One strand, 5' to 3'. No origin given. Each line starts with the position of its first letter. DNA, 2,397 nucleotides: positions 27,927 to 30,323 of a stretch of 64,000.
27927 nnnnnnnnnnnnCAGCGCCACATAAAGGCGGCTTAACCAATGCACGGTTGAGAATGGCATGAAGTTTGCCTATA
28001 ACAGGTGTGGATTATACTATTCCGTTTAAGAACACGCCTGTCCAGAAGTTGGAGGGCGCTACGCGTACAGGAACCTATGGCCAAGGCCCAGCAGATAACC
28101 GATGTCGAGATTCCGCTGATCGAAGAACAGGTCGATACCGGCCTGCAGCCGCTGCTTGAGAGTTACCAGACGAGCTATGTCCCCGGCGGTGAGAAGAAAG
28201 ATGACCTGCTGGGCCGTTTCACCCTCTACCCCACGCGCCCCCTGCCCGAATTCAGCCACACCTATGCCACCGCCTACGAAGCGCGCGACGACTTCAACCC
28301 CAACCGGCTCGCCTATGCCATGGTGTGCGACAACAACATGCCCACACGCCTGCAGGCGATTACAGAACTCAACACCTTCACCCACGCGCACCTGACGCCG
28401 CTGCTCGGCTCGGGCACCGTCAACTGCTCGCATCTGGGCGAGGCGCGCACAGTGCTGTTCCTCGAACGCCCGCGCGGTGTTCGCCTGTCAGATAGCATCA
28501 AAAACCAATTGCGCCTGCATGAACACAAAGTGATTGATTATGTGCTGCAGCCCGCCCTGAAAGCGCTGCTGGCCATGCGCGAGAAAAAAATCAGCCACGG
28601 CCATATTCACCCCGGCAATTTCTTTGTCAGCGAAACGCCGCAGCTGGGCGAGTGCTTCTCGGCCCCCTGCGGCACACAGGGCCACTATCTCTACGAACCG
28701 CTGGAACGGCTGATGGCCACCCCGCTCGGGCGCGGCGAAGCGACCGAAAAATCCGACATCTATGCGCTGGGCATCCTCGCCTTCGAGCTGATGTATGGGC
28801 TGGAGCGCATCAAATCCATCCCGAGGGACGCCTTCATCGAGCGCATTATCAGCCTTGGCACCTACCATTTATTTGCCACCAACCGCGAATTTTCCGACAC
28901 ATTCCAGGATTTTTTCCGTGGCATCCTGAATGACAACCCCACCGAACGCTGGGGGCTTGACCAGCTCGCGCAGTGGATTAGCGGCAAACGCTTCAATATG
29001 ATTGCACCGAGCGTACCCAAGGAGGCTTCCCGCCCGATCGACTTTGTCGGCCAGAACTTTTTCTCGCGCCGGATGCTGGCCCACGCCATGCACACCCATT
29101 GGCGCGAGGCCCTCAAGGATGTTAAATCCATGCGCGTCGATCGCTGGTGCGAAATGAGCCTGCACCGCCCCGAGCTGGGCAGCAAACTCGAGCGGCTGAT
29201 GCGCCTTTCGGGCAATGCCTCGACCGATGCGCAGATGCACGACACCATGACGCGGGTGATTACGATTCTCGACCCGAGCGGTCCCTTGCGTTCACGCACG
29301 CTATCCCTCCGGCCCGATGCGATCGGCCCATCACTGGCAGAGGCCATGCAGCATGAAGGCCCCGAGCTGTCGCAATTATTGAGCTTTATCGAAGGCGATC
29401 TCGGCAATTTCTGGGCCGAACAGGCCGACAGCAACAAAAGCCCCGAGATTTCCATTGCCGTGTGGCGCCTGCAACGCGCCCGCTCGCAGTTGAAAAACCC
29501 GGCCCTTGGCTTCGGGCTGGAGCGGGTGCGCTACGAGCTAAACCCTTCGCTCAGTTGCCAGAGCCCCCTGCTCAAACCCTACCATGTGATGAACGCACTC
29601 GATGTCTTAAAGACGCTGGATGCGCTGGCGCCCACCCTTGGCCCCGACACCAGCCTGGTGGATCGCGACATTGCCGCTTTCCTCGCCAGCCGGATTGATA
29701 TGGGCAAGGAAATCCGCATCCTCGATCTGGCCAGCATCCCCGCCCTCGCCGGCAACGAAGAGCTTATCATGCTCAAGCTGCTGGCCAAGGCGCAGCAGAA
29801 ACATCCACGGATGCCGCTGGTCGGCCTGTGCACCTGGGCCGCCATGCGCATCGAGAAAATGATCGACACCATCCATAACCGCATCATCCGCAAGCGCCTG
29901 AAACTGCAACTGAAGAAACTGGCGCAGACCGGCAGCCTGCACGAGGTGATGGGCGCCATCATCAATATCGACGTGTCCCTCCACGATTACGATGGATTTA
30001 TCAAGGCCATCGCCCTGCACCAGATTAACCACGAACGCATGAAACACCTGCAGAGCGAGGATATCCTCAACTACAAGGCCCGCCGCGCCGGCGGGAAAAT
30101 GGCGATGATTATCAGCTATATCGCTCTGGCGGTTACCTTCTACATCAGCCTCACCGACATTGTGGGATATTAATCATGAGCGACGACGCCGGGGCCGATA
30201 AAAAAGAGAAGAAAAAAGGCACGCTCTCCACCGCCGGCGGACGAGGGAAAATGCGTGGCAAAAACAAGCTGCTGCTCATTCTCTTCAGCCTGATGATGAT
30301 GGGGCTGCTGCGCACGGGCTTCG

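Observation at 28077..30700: Membrane-anchored pseudokinase translationally coupled to a small 4-TM protein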

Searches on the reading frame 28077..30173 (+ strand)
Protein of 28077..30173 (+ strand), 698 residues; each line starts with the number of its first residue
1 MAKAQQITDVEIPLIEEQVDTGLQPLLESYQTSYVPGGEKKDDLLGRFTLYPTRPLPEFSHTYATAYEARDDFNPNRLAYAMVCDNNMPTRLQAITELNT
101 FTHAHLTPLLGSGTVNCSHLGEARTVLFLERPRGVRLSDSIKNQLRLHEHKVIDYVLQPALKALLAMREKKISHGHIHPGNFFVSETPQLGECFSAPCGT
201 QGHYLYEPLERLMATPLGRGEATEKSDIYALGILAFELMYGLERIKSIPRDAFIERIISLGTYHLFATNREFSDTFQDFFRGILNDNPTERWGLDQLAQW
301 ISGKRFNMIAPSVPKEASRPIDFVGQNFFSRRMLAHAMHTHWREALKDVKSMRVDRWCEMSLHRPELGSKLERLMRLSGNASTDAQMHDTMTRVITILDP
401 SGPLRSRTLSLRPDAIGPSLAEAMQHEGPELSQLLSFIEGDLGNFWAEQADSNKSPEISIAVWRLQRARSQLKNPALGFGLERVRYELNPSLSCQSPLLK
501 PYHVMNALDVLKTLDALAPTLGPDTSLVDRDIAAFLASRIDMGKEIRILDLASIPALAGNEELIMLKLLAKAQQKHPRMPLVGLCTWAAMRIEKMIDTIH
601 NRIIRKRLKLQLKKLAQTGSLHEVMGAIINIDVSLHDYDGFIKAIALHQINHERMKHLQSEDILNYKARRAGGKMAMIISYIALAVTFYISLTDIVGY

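Call 3: search_protein_families(library=pfam, proteins=[window:28077-30173:+], max_evalue=1)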
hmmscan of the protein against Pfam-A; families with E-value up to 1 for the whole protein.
window:28077-30173:+ (698 aa): 3 families
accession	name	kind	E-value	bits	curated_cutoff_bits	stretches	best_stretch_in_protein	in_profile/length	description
PF00069.31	Pkinase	-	4.1e-10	39.9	31.7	1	122-299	70-259/263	Protein kinase domain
PF07714.23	PK_Tyr_Ser-Thr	-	0.0072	16.1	23.1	1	220-298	179-255/258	Protein tyrosine and serine/threonine kinase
PF03109.22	ABC1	-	0.083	12.5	22.9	1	124-190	142-206/244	ABC1 atypical kinase-like domain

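Call 4: search_protein_families(library=ncbifam, proteins=[window:28077-30173:+], max_evalue=1)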
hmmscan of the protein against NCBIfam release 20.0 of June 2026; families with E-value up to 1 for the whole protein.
window:28077-30173:+ (698 aa): 3 families
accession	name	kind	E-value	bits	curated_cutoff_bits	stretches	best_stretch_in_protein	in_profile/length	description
NF047741.1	antiphage_MADS6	equivalog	2e-06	26.6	460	1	123-292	271-447/612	methylation-associated defense system protein kinase MAD6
NF033483.0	PknB_PASTA_kin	equivalog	0.00016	20.8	450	1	220-241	183-204/563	Stk1 family PASTA domain-containing Ser/Thr kinase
NF038150.1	lanthi_synth_IV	equivalog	0.011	14.1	650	1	219-328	373-471/851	class IV lanthionine synthetase LanL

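Call 7: find_homologous_proteins(query=window:28077-30173:+)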
Query window:28077-30173:+ (698 aa): 171 proteins with E <= 0.001 among 8000 candidates; the best 120 are listed.
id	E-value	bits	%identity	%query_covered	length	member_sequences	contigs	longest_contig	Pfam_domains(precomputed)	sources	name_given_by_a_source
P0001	0.0e+0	1594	100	100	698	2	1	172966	PF00069.32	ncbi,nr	ncbi:MAG: hypothetical protein SFW64_07965 [Alphaproteobacteria bacterium]|nr:hypothetical protein [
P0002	0.0e+0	1282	78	100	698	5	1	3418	PF00069.32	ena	-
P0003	0.0e+0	1282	78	100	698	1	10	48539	PF00069.32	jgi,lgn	jgi:hypothetical protein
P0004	0.0e+0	1259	77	100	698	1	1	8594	PF00069.32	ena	-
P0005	0.0e+0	1243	76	100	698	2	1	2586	PF00069.32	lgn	-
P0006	0.0e+0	1242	76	100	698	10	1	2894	PF00069.32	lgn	-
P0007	0.0e+0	1198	72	100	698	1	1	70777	PF00069.32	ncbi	-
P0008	0.0e+0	1183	72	99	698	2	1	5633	-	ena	-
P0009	0.0e+0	1181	72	100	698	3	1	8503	PF00069.32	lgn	-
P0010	0.0e+0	1181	73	99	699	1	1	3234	PF00069.32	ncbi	ncbi:MAG: protein kinase domain-containing protein [Rickettsiales bacterium]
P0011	0.0e+0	1174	72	100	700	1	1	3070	PF00069.32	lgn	-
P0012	0.0e+0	1173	71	100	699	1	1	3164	PF00069.32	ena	-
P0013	0.0e+0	1173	70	100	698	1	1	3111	PF00069.32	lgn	-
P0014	0.0e+0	1170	72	100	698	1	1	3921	PF00069.32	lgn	-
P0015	0.0e+0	1165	70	100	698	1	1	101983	PF00069.32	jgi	jgi:serine/threonine protein kinase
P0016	0.0e+0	1154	71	100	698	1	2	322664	PF00069.32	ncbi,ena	-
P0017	0.0e+0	1148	69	100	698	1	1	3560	PF00069.32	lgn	-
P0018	0.0e+0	1144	69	100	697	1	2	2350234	PF00069.32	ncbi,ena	-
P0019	0.0e+0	1139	68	100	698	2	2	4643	PF00069.32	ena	-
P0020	0.0e+0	1133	68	100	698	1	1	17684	PF00069.32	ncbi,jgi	jgi:hypothetical protein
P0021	0.0e+0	1128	68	100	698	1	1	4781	PF00069.32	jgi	jgi:eukaryotic-like serine/threonine-protein kinase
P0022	0.0e+0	1125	67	100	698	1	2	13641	PF07714.24,PF00069.32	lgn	-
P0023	0.0e+0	1121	69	100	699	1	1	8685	PF00069.32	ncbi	-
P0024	0.0e+0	1121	68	100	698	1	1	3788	PF00069.32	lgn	-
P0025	0.0e+0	1120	68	99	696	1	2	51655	PF00069.32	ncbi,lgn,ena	-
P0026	0.0e+0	1111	68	100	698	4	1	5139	PF07714.24,PF00069.32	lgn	-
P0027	0.0e+0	1108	66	100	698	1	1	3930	PF00069.32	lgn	-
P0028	0.0e+0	1103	66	100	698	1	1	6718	PF07714.24,PF00069.32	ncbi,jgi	jgi:serine/threonine protein kinase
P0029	0.0e+0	1103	68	100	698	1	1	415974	PF07714.24,PF00069.32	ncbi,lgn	ncbi:MAG: protein kinase [Pseudomonadota bacterium]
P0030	0.0e+0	1100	66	99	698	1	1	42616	PF00069.32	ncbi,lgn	-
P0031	0.0e+0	1089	67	100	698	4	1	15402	PF07714.24,PF00069.32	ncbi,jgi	jgi:hypothetical protein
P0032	0.0e+0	1081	66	99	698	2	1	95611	PF00069.32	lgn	-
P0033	0.0e+0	1079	65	100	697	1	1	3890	PF00069.32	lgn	-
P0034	0.0e+0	1076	66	99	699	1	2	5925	PF00069.32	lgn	-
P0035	0.0e+0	1061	64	99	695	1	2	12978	PF00069.32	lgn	-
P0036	0.0e+0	1059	65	99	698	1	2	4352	PF00069.32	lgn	-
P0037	0.0e+0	1056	65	99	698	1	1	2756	PF07714.24,PF00069.32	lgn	-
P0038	0.0e+0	1053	66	98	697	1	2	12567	PF00069.32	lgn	-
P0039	0.0e+0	1050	64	98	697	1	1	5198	PF00069.32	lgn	-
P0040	0.0e+0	1038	63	100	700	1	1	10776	PF00069.32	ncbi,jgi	jgi:hypothetical protein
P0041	2.0e-298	1009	63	100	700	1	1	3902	PF00069.32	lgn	-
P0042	2.6e-295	999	70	88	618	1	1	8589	PF00069.32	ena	-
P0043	8.1e-293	991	61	98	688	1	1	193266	PF00069.32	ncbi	ncbi:MAG: protein kinase domain-containing protein [Rickettsiales bacterium]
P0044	4.3e-291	985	62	100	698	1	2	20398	PF07714.24,PF00069.32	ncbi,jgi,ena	jgi:hypothetical protein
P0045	1.2e-289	980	60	99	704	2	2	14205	PF07714.24,PF00069.32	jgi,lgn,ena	-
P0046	1.5e-285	967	60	100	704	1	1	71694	PF00069.32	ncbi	-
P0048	5.2e-282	955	57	100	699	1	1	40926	PF07714.24,PF00069.32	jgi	jgi:hypothetical protein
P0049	1.1e-281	954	59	99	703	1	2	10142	PF00069.32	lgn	-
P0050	2.0e-281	953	58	98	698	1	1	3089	PF00069.32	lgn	-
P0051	2.4e-280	950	58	100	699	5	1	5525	PF00069.32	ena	-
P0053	6.1e-275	932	57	100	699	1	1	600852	PF00069.32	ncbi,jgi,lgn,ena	jgi:hypothetical protein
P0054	1.5e-273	927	57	100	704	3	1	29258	PF00069.32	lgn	-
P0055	5.9e-273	925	57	100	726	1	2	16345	PF00069.32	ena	-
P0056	2.2e-272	923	56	98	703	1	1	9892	PF07714.24,PF00069.32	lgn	-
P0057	8.9e-272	921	56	100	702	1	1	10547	PF00069.32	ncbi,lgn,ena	-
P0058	2.4e-270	916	57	100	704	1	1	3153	PF00069.32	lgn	-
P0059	4.0e-269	912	57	98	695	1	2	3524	PF00069.32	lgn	-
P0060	2.3e-268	910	57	98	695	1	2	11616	PF00069.32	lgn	-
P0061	9.6e-268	908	56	98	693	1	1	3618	PF00069.32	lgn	-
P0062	2.3e-267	907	57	98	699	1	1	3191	PF00069.32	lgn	-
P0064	1.2e-266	904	55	100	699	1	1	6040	PF00069.32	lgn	-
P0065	4.4e-266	902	55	100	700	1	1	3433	PF00069.32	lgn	-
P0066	2.0e-265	900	56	98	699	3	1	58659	PF00069.32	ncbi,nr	ncbi:MAG: hypothetical protein DI582_02125 [Azospirillum brasilense]|nr:MAG: hypothetical protein DI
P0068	7.1e-265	898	56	98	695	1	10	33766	PF00069.32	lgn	-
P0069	8.1e-265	898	55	100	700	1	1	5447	PF00069.32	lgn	-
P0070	2.2e-264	897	56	100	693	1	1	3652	PF00069.32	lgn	-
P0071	3.5e-264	896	56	98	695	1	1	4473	PF00069.32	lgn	-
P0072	4.6e-264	896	56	100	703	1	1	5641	PF07714.24,PF00069.32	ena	-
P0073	1.5e-263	894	56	100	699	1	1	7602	PF00069.32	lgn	-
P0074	2.8e-263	893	56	100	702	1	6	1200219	PF07714.24,PF00069.32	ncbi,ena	-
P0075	5.2e-263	892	56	97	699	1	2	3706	PF00069.32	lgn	-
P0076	4.2e-262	889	56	98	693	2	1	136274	PF00069.32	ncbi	-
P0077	5.9e-262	889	55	99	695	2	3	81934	PF00069.32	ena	-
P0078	1.2e-261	888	56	98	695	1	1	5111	PF00069.32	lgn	-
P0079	3.8e-261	886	55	98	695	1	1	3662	PF00069.32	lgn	-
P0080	3.9e-260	883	55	98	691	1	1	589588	PF00069.32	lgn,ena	-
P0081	4.9e-257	872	55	99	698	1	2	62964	PF00069.32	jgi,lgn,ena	jgi:hypothetical protein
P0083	2.8e-256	870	56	98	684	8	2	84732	PF00069.32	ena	-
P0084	6.8e-255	865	54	98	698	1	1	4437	PF00069.32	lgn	-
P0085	4.1e-254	863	54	98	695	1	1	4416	PF00069.32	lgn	-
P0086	4.7e-254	863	54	100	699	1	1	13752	PF00069.32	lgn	-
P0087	1.9e-253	861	53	100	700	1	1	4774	PF00069.32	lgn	-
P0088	6.7e-253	859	54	99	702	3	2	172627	PF00069.32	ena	-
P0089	6.5e-252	856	54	100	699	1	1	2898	PF00069.32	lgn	-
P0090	7.3e-252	855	54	99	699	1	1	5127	PF00069.32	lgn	-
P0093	5.4e-250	849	53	99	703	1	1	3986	PF00069.32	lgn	-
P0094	6.6e-249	846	52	98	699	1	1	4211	PF00069.32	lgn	-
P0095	1.8e-248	844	53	100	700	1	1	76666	PF00069.32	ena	-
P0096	1.2e-247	841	54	100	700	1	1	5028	PF00069.32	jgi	jgi:hypothetical protein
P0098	5.8e-243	826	52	100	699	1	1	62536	PF00069.32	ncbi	-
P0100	2.4e-241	821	52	100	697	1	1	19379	PF00069.32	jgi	jgi:hypothetical protein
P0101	3.5e-241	820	52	100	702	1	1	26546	PF00069.32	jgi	jgi:hypothetical protein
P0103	1.4e-240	818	52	100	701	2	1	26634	PF00069.32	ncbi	ncbi:MAG: hypothetical protein ACOYJ2_01480 [Rickettsiales bacterium]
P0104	1.6e-238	811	50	100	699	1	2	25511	PF00069.32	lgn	-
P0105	1.3e-237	808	51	98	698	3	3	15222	PF00069.32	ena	-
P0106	2.4e-236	804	51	100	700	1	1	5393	PF00069.32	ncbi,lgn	-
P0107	7.3e-236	803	49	100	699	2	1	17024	PF00069.32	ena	-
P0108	2.6e-235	801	51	98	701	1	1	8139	PF00069.32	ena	-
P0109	2.7e-231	787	51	98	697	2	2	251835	PF00069.32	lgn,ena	-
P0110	1.6e-229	782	51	98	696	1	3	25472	PF00069.32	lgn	-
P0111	7.3e-227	773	50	98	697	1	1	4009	PF00069.32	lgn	-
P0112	4.2e-225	767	50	98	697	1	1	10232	PF07714.24,PF00069.32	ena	-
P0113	3.1e-222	757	49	99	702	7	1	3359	PF00069.32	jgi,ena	-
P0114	2.3e-221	755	48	98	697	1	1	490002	-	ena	-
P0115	3.5e-221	754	48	98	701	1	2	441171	PF00069.32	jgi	jgi:hypothetical protein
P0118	5.6e-217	740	47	100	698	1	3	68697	PF00069.32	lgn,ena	-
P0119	7.0e-217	740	49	98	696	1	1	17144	PF00069.32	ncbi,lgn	-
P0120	2.7e-215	735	47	99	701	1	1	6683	PF00069.32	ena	-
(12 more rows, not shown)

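Call 8: search_solved_structures(query=window:28077-30173:+, max_evalue=1, show_alignments=2)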
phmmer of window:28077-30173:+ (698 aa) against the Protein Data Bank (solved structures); distinct sequences matched with E-value up to 1: 92 (the best 60 are shown).
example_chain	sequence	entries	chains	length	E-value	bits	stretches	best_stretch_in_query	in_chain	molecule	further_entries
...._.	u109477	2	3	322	0.00056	21.3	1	176-304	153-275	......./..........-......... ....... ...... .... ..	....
2jc6_A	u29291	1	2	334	0.00059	21.2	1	176-304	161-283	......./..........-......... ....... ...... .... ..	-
6t28_AAA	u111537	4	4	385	0.00075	20.9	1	176-305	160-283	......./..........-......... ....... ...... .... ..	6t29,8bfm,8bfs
4af3_A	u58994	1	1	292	0.00075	20.9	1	124-313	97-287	AURORA KINASE B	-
4an2_A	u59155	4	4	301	0.0013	20.1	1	125-299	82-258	DUAL SPECIFICITY MITOGEN-ACTIVATED PROTEIN KINASE KINASE 1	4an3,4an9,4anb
9l08_A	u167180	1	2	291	0.0037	18.6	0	412-444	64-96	Covalently Connected Cytochrome c555 trimer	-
7f2x_A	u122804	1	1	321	0.0055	18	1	123-299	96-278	MEK1 F11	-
3sls_A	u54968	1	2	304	0.0058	17.9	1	125-299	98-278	Dual specificity mitogen-activated protein kinase kinase 1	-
9axh_A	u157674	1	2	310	0.0059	17.9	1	125-299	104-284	Dual specificity mitogen-activated protein kinase kinase 1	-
4fg9_A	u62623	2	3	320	0.0062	17.8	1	177-304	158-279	Calcium/calmodulin-dependent protein kinase type 1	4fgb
9axm_A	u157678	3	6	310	0.0063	17.8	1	125-299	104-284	Dual specificity mitogen-activated protein kinase kinase 1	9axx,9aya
1a06_A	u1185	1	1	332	0.0065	17.8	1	177-304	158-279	CALCIUM/CALMODULIN-DEPENDENT PROTEIN KINASE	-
7b3m_A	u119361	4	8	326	0.0065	17.8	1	124-299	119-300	Dual specificity mitogen-activated protein kinase kinase 1,Dual specificity mitogen-activa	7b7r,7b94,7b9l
4fg8_A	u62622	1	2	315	0.0068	17.7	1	177-304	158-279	Calcium/calmodulin-dependent protein kinase type 1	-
4fg7_A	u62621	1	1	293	0.0076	17.5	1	177-304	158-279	Calcium/calmodulin-dependent protein kinase type 1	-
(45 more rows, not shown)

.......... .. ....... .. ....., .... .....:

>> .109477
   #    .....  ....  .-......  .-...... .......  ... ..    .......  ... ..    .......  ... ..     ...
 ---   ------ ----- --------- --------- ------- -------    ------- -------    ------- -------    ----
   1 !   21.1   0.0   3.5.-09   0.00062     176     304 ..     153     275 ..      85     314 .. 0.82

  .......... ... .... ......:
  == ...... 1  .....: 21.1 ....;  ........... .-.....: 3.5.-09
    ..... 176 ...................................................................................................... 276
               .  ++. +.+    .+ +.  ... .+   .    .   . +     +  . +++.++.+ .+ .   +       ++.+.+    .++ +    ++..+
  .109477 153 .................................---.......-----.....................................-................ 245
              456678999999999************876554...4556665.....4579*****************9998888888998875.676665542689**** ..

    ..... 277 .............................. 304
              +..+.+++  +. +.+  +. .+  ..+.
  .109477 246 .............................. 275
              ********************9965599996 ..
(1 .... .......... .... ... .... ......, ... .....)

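Call 11: find_encoding_contigs(protein=P0114, flank=6000, max_places=2)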
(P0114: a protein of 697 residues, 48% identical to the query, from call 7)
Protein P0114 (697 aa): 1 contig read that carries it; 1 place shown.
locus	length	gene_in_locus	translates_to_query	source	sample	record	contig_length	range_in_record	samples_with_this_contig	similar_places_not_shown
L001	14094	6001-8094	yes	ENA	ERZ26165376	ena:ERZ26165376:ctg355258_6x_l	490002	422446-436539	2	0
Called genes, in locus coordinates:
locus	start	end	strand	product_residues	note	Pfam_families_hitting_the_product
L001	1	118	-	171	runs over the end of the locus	PF03167:UDG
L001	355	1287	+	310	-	PF00535:Glycos_transf_2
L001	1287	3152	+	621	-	-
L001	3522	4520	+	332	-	PF13393:tRNA-synt_His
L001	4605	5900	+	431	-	PF00709:Adenylsucc_synt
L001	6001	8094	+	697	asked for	-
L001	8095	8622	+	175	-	-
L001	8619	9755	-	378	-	PF00733:Asn_synthase (weak), PF03054:tRNA_Me_trans, PF20259:tRNA_Me_trans_M, PF20258:tRNA_Me_trans_C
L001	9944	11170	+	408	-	-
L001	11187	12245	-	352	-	PF03462:PCRF, PF00472:RF-1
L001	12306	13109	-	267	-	-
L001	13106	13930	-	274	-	PF16227:DUF4886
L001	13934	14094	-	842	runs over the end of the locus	PF00912:Transgly, PF17092:PCB_OB, PF00905:Transpeptidase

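Call 12: find_encoding_contigs(protein=P0118, flank=6000, max_places=2)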
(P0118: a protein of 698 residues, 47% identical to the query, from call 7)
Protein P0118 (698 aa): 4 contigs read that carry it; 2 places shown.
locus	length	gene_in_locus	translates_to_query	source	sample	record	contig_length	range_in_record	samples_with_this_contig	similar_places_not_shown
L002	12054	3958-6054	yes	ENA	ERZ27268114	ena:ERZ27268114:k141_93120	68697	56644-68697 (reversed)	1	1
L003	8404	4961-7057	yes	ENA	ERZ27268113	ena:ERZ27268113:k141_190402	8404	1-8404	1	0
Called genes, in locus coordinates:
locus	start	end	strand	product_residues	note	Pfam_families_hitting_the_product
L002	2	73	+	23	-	?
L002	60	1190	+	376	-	PF01041:DegT_DnrJ_EryC1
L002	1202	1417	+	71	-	PF01361:Tautomerase, PF14552:Tautomerase_2 (weak)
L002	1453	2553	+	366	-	PF13393:tRNA-synt_His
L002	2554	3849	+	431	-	PF00709:Adenylsucc_synt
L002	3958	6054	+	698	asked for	PF00069:Pkinase (faint)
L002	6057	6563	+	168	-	-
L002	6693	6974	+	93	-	PF13466:STAS_2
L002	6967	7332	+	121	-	PF00072:Response_reg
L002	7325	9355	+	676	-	PF01627:Hpt, PF02895:H-kinase_dim, PF02518:HATPase_c, PF01584:CheW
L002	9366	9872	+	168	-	PF01584:CheW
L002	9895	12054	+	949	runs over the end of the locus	PF02743:dCache_1, PF00672:HAMP, PF18947:HAMP_2 (faint), PF00015:MCPsignal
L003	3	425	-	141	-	?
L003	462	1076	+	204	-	PF02397:Bac_transf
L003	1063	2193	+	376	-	PF01041:DegT_DnrJ_EryC1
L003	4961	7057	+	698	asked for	PF00069:Pkinase (faint)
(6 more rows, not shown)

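Call 13: find_encoding_contigs(protein=P0074, flank=6000, max_places=2)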
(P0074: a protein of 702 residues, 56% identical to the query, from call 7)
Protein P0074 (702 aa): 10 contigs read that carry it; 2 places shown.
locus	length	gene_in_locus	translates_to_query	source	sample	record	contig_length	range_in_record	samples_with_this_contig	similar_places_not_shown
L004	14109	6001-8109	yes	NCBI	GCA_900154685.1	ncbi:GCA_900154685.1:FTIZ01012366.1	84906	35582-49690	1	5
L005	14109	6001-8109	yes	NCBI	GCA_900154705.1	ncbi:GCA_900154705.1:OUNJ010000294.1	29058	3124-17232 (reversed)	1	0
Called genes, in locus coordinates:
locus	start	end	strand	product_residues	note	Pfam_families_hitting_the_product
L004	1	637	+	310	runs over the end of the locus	PF00535:Glycos_transf_2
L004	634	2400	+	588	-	-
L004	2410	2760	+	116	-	PF00892:EamA (weak), PF04342:DMT_6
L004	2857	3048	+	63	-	PF01361:Tautomerase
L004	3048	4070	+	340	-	PF13393:tRNA-synt_His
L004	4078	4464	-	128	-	-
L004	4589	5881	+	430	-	PF00709:Adenylsucc_synt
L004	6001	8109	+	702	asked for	PF07714:PK_Tyr_Ser-Thr (faint), PF00069:Pkinase (weak)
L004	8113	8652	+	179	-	-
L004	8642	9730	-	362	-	PF00733:Asn_synthase (weak), PF03054:tRNA_Me_trans, PF06508:QueC (faint), PF20259:tRNA_Me_trans_M, PF20258:tRNA_Me_trans_C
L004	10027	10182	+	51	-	-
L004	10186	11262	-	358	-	PF03462:PCRF, PF00472:RF-1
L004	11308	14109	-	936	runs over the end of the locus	PF00912:Transgly, PF17092:PCB_OB, PF00905:Transpeptidase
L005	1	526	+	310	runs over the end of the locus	PF00535:Glycos_transf_2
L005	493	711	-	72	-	-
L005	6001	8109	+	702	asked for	PF07714:PK_Tyr_Ser-Thr (faint), PF00069:Pkinase (weak)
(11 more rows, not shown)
